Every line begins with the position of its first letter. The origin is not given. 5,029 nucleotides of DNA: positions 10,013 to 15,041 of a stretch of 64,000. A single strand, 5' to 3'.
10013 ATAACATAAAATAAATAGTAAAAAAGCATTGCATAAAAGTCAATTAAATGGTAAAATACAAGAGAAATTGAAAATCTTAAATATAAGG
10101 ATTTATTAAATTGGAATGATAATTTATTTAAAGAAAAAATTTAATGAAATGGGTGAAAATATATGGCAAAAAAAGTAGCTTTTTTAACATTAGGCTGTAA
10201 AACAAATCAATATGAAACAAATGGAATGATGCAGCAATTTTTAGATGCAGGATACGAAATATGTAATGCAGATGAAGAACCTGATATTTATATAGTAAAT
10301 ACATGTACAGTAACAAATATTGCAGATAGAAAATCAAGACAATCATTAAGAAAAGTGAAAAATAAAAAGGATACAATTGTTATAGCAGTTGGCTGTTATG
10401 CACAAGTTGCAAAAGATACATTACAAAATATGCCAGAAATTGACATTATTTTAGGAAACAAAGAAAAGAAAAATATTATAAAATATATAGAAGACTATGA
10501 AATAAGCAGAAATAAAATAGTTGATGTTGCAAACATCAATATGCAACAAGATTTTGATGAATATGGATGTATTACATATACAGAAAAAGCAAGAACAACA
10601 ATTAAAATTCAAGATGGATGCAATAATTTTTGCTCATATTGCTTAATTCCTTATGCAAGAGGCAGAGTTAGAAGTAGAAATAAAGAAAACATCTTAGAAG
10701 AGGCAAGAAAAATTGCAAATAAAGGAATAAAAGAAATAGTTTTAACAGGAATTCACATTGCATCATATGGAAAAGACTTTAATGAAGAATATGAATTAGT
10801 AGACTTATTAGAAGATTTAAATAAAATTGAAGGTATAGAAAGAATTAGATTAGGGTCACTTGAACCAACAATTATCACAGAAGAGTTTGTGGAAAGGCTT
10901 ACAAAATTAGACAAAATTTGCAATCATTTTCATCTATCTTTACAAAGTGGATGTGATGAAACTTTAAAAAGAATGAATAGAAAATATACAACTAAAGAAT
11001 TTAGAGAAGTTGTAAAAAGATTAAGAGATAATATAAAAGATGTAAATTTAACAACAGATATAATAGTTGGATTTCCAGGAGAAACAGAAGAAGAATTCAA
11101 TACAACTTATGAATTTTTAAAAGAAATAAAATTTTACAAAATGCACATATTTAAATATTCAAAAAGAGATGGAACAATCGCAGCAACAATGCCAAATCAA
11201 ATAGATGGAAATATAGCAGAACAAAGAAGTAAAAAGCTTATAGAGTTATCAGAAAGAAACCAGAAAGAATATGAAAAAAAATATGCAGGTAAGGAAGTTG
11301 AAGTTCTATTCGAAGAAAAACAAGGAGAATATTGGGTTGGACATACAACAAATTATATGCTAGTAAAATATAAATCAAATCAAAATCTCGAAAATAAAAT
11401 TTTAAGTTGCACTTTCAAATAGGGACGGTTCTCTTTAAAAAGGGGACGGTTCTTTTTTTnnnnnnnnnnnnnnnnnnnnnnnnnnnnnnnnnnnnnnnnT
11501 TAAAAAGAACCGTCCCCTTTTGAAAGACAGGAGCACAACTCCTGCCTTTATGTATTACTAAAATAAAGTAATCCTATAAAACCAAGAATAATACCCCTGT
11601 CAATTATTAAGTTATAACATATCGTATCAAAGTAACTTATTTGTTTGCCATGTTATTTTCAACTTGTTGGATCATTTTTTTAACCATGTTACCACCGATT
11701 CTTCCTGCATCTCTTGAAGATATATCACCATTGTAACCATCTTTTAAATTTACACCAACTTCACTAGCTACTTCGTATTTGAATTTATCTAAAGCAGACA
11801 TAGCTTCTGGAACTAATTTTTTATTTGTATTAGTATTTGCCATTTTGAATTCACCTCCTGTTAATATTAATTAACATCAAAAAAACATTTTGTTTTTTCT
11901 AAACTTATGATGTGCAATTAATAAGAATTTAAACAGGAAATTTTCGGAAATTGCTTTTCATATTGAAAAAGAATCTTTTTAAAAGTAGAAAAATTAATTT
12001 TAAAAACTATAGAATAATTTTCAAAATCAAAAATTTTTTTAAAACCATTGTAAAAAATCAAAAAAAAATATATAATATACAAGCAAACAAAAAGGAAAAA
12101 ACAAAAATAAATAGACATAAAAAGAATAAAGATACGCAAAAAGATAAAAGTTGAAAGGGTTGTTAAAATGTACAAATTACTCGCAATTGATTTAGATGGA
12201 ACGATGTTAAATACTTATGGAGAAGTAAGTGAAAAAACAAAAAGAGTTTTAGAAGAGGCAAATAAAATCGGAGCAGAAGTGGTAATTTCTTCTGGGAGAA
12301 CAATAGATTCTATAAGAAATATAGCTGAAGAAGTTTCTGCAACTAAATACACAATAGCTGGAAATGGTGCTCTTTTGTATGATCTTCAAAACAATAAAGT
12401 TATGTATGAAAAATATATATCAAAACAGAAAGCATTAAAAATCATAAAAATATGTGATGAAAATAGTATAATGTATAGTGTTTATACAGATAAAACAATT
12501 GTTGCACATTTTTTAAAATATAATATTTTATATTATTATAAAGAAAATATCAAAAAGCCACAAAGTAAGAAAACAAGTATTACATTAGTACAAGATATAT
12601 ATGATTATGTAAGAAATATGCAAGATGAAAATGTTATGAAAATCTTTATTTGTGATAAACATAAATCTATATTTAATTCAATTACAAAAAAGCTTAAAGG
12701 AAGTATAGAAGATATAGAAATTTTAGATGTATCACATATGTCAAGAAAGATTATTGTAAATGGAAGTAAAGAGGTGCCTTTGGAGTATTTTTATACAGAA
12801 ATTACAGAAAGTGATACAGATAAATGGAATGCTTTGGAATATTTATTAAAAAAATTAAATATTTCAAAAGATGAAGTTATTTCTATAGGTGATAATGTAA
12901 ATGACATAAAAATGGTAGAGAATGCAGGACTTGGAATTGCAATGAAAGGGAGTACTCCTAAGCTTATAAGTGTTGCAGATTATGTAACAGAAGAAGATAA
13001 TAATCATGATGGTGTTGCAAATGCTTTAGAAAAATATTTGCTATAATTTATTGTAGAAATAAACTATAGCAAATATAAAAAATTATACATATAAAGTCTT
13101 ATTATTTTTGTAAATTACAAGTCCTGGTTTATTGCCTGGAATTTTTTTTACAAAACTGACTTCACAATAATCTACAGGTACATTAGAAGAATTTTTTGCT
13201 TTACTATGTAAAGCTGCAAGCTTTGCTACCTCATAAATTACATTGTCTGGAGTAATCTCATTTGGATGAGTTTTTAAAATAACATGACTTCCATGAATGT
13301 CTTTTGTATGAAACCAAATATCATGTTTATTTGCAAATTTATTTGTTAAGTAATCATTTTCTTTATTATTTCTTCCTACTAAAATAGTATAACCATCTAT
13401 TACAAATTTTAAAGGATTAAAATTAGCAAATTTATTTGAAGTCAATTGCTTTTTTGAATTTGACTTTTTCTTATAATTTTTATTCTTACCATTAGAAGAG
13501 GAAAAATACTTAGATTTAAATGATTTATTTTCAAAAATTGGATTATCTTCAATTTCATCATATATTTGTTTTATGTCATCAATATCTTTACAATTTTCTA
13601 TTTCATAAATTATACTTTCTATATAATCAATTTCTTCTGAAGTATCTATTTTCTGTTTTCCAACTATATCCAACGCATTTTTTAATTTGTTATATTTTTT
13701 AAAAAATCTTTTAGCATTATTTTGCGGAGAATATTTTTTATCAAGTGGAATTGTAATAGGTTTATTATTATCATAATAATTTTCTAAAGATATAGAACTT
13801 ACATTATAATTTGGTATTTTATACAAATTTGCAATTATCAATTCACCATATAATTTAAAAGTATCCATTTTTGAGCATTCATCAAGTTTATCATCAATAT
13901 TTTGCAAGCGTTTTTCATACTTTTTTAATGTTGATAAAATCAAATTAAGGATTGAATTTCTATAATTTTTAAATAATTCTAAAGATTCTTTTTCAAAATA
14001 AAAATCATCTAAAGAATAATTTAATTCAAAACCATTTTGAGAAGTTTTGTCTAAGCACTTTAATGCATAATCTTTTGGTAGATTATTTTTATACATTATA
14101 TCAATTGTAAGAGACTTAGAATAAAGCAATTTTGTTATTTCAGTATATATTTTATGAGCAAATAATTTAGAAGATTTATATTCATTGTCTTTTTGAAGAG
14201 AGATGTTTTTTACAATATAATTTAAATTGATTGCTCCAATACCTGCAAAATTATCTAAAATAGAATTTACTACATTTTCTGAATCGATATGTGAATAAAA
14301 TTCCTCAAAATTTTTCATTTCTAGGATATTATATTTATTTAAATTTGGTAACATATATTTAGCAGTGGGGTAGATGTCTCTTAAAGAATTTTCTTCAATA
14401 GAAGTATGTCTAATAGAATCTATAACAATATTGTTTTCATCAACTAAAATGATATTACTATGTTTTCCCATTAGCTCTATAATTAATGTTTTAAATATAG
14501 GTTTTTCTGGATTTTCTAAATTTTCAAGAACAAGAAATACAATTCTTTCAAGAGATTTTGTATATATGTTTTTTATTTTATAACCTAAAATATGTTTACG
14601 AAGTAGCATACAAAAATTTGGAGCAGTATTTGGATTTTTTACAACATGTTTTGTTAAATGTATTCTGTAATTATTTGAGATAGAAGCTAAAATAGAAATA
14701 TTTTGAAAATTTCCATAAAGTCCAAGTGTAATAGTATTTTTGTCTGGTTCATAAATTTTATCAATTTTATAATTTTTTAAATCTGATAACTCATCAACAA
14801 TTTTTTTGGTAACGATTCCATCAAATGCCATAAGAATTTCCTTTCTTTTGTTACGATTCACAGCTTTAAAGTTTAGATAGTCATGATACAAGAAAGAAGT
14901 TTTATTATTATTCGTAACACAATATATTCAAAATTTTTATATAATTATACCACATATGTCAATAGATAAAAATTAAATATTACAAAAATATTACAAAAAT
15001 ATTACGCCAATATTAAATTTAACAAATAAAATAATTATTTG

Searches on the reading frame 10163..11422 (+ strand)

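Call 13: search_protein_families(library=pfam, proteins=[window:10163-11422:+], max_evalue=0.001)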
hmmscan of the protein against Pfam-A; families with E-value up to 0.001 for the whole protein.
window:10163-11422:+ (419 aa): 2 families
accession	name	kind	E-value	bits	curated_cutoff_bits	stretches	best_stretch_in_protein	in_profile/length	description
PF04055.27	Radical_SAM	-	1.8e-33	116.5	29.5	1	147-319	1-166/166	Radical SAM superfamily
PF00919.26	UPF0004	-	3.1e-27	94.9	27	1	4-98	1-98/98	Uncharacterized protein family UPF0004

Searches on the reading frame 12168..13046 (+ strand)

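Call 13: search_protein_families(library=pfam, proteins=[window:12168-13046:+], max_evalue=0.001)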
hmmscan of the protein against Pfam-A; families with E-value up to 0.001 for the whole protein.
window:12168-13046:+ (292 aa): 4 families
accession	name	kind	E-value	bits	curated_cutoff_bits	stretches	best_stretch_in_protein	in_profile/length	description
PF08282.18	Hydrolase_3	-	1.9e-52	179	20.9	1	5-287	1-255/255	haloacid dehalogenase-like hydrolase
PF05116.19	S6PP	-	9.7e-14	52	20.3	2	214-272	161-219/247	Sucrose-6F-phosphate phosphohydrolase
PF00702.32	Hydrolase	-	1.8e-09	38.7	26.4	1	2-254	1-191/191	haloacid dehalogenase-like hydrolase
PF13419.12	HAD_2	-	6.8e-09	36.5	23.8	1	113-258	17-176/178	Haloacid dehalogenase-like hydrolase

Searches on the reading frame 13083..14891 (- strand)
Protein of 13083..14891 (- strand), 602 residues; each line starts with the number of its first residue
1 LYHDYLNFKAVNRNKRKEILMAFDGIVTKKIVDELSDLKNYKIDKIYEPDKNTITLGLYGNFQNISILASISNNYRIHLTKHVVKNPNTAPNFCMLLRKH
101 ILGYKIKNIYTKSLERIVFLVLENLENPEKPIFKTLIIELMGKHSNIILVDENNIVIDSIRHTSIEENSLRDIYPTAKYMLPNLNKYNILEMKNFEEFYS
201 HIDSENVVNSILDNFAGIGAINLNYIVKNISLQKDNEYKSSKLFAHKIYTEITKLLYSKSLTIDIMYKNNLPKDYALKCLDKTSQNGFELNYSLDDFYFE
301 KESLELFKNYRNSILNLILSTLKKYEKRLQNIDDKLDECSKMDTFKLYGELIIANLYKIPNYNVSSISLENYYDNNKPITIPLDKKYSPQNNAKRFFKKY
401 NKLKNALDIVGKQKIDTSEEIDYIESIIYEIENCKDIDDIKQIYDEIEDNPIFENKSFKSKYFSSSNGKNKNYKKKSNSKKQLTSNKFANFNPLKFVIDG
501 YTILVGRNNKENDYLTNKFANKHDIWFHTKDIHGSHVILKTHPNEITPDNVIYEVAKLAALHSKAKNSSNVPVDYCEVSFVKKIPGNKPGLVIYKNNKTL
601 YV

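Call 13: search_protein_families(library=pfam, proteins=[window:13083-14891:-], max_evalue=0.001)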
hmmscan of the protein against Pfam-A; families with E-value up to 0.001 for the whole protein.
window:13083-14891:- (602 aa): 3 families
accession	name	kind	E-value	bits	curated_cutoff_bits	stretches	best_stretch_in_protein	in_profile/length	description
PF05833.16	NFACT_N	-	5.2e-103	345.7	31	1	24-457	1-447/456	NFACT N-terminal and middle domains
PF05670.18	NFACT-R_1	-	5.1e-15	56.4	29.8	1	497-586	7-98/112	NFACT protein RNA binding domain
PF18297.6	NFACT-R_2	-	2.8e-07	31.1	26.9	1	499-577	8-81/104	NFACT protein RNA binding domain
